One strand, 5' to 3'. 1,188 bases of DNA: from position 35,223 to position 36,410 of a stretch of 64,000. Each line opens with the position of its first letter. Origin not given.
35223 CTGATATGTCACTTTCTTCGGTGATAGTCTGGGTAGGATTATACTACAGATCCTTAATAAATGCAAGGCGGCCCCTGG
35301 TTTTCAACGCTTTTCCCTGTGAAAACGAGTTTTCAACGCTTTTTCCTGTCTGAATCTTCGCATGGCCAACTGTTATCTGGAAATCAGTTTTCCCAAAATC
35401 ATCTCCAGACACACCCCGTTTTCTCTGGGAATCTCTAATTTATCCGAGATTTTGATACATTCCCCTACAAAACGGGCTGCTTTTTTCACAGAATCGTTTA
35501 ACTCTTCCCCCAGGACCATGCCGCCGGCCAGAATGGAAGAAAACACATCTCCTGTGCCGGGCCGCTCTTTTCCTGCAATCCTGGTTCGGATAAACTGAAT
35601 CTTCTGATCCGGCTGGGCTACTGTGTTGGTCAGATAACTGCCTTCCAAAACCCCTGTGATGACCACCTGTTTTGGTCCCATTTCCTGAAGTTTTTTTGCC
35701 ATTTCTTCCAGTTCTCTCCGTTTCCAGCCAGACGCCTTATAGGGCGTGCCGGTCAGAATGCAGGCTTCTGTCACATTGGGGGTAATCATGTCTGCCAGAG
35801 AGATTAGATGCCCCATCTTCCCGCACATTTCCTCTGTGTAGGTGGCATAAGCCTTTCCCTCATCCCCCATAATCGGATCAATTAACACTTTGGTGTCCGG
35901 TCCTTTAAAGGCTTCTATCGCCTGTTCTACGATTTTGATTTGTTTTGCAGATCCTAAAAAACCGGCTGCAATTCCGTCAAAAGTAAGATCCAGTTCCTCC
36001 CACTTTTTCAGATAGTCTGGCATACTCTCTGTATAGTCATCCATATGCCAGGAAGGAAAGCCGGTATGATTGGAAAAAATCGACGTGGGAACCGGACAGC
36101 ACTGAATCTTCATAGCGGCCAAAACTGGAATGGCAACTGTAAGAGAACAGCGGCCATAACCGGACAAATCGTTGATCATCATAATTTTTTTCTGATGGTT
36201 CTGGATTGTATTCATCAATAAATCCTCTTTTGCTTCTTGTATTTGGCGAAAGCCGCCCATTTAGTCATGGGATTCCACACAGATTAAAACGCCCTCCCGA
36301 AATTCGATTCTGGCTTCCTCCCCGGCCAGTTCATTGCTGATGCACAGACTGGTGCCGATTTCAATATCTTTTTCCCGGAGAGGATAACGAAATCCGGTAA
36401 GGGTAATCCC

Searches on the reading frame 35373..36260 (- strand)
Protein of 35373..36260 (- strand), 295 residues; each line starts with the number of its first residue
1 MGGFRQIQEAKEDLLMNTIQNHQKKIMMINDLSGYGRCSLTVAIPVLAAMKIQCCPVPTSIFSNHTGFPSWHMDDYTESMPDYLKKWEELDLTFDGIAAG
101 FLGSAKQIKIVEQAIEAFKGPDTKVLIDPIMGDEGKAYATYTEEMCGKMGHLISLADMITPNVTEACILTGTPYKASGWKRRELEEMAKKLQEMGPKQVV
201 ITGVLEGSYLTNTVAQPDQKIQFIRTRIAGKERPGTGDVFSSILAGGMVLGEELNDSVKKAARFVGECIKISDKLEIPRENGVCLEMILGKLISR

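Call 30: search_protein_families(library=pfam, proteins=[window:35373-36260:-], max_evalue=0.00001)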
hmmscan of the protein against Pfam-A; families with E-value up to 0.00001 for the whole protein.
window:35373-36260:- (295 aa): 2 families
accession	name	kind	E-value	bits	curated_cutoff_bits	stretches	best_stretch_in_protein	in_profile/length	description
PF08543.17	Phos_pyr_kin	-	1e-28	100.8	27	1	91-280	58-241/246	Phosphomethylpyrimidine kinase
PF00294.29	PfkB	-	2.9e-09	37.1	25.8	1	145-263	173-284/302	pfkB family carbohydrate kinase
